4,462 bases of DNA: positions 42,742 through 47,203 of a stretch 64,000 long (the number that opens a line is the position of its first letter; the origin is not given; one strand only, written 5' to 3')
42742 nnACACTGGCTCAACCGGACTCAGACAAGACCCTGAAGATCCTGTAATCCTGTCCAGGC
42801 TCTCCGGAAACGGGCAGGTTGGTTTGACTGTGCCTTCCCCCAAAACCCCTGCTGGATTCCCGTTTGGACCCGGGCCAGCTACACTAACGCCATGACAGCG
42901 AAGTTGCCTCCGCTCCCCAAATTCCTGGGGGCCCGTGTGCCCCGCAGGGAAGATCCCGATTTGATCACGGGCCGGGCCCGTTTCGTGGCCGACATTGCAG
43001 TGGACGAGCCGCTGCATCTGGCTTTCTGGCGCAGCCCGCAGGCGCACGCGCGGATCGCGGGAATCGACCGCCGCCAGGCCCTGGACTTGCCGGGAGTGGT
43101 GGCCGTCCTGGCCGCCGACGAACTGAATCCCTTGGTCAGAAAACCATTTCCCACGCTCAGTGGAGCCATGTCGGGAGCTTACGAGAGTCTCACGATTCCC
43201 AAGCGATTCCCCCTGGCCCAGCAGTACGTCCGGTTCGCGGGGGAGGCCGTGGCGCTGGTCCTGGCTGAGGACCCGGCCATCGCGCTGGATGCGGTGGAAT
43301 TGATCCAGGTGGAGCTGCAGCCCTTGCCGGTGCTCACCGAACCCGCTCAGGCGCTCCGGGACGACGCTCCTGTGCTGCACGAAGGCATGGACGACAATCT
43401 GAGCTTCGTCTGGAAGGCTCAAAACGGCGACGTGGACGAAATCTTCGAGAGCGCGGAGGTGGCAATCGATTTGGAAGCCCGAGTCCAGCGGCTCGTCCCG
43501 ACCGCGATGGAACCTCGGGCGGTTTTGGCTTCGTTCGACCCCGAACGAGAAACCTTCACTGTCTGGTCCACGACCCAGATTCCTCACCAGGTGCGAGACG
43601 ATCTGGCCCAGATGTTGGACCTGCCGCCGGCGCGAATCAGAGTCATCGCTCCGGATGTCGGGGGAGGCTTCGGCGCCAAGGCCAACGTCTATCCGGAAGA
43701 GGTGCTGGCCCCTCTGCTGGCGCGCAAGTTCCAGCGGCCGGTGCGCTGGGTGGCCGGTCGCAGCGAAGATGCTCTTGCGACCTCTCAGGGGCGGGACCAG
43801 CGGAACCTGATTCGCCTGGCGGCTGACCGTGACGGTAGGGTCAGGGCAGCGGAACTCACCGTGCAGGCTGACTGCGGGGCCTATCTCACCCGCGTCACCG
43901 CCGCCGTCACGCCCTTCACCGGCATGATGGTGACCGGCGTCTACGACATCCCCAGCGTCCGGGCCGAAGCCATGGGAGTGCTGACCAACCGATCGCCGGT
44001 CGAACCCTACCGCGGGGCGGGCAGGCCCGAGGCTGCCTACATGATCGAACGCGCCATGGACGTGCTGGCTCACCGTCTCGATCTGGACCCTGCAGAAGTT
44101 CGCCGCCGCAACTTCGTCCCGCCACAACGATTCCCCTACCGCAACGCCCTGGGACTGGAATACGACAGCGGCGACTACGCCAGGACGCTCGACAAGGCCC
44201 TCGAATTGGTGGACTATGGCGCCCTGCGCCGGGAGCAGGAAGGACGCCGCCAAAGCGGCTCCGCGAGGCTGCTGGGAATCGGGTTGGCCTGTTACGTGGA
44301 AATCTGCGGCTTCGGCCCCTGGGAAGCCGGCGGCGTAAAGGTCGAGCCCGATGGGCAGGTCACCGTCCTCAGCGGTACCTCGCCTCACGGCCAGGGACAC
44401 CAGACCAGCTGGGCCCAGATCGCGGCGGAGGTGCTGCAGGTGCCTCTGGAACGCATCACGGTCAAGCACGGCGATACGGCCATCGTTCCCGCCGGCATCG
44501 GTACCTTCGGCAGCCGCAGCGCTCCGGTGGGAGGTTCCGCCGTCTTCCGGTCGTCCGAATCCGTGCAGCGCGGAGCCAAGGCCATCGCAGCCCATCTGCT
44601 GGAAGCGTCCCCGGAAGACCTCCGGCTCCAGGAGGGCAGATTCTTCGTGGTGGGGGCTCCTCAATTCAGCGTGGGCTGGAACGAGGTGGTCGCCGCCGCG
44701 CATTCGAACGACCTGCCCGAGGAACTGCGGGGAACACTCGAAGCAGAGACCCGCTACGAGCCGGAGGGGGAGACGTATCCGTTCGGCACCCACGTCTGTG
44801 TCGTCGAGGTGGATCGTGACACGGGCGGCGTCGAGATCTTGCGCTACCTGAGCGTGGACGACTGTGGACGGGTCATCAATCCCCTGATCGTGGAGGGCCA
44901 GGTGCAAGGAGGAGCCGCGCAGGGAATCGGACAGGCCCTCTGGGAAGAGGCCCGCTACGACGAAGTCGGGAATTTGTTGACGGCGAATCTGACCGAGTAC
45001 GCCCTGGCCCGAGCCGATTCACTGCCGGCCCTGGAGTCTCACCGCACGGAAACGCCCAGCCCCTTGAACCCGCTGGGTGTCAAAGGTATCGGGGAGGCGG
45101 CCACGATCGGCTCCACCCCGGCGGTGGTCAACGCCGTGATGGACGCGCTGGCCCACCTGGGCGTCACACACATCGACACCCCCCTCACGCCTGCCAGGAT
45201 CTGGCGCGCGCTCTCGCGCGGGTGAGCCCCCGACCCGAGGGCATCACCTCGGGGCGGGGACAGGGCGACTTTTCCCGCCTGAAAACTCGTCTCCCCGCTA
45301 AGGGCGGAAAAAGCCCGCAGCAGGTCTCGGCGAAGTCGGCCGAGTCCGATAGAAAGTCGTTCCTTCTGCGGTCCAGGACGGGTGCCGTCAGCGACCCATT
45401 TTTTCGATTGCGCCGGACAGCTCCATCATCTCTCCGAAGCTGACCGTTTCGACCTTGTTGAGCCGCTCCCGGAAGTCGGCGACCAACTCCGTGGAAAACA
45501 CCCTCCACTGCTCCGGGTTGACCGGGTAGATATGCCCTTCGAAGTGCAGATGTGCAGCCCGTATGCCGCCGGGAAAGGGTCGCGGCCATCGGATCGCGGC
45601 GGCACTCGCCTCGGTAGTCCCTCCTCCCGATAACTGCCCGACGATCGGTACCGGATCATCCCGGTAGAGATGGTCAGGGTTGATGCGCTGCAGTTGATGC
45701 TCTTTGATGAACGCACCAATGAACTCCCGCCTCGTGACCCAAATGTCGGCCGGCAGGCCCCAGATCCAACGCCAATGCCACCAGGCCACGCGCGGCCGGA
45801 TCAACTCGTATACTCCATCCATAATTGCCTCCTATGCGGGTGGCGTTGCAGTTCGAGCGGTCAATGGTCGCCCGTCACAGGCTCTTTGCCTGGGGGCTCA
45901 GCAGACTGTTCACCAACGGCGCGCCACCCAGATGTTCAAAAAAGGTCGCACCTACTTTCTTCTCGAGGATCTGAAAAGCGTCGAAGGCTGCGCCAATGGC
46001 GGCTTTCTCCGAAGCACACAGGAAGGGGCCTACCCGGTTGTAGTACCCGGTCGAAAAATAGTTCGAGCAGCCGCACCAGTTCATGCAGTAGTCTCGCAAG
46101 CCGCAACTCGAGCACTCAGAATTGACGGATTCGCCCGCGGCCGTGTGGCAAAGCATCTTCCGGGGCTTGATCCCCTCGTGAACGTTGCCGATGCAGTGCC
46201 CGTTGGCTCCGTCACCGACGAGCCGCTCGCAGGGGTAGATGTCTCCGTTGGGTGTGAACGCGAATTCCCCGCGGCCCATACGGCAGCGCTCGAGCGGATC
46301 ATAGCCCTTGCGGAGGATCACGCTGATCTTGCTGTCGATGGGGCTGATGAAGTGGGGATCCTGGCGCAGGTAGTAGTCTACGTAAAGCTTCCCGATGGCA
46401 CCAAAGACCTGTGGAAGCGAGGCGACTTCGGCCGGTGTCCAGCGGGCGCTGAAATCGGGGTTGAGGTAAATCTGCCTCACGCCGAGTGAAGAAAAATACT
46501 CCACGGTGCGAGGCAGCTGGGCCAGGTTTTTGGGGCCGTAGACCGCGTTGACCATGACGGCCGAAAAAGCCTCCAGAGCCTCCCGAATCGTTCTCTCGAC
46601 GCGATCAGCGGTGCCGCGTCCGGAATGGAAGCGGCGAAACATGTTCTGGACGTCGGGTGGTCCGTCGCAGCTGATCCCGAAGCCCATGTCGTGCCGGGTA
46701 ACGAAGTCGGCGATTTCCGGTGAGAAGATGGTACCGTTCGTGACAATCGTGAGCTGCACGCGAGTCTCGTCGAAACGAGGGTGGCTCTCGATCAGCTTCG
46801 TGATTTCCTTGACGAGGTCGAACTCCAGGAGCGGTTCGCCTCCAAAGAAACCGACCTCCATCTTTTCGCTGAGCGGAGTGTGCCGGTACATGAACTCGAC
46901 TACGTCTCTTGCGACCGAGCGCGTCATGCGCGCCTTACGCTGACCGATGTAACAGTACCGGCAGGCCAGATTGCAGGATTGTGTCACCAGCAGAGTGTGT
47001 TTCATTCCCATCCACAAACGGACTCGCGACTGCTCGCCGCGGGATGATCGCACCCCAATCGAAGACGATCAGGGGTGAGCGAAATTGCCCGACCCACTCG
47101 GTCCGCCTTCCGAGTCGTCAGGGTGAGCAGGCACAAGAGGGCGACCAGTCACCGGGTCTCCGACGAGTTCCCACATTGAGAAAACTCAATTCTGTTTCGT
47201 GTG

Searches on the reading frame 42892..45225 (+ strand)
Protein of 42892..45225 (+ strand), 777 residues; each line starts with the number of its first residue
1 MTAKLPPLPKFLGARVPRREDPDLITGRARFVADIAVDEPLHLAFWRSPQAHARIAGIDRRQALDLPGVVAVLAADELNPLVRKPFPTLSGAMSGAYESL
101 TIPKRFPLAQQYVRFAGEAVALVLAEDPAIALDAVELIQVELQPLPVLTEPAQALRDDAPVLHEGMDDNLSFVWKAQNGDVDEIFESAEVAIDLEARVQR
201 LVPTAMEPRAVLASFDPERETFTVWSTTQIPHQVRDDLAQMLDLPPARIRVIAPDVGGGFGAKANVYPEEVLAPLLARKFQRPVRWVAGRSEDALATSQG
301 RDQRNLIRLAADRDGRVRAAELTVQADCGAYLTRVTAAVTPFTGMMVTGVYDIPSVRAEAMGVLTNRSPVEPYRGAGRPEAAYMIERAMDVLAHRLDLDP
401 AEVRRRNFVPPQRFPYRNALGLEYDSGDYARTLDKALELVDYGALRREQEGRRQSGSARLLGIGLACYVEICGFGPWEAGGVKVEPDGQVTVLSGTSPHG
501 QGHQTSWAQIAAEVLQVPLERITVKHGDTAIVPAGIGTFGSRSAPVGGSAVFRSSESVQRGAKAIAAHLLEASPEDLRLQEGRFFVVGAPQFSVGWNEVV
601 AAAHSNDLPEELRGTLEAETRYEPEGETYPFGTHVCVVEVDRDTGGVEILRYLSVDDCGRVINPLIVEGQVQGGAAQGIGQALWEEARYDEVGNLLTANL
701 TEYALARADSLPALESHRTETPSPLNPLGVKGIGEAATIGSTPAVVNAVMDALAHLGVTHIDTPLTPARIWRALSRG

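Call 18: search_protein_families(library=pfam, proteins=[window:42892-45225:+], max_evalue=0.001)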
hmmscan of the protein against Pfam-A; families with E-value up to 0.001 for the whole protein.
window:42892-45225:+ (777 aa): 3 families
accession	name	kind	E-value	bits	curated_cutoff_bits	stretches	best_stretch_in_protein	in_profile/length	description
PF20256.3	MoCoBD_2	-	3.1e-87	293.1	27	1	435-712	1-283/283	Molybdopterin cofactor-binding domain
PF02738.23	MoCoBD_1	-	1.7e-80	270.1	27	1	163-408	2-244/244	Molybdopterin cofactor-binding domain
PF01315.27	Ald_Xan_dh_C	-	1.9e-22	80.1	31.3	1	26-146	1-110/110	Aldehyde oxidase and xanthine dehydrogenase, a/b hammerhead domain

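Call 68: list_cluster_members(proteins=[P0001, window:38646-42740:+, window:42892-45222:+, window:52185-53831:-])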
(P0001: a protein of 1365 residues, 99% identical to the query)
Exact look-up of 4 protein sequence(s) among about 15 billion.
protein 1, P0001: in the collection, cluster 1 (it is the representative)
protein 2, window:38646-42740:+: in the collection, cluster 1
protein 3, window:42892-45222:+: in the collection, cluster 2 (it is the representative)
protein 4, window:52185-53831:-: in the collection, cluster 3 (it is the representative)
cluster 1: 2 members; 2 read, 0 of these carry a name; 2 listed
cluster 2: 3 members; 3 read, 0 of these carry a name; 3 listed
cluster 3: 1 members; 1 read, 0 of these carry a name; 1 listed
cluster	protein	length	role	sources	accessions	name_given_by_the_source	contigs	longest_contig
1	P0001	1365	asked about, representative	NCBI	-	-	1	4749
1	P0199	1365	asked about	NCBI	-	-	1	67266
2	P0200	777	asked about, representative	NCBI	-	-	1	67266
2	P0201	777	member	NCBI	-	-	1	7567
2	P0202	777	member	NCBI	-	-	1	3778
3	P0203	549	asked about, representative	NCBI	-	-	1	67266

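Call 70: find_encoding_contigs(protein=window:42892-45225:+, flank=10000, max_places=3)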
Protein window:42892-45225:+ (777 aa): no gene with exactly this product is on record in the collection.

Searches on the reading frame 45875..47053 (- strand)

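Call 18: search_protein_families(library=pfam, proteins=[window:45875-47053:-], max_evalue=0.001)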
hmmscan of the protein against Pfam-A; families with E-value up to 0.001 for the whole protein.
window:45875-47053:- (392 aa): 2 families
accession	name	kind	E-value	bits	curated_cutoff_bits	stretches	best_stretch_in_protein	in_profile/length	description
PF04055.27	Radical_SAM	-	4.1e-17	63.3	29.5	1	23-186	3-165/166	Radical SAM superfamily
PF13353.11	Fer4_12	-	2.5e-07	31.5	22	1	16-137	5-121/137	4Fe-4S single cluster domain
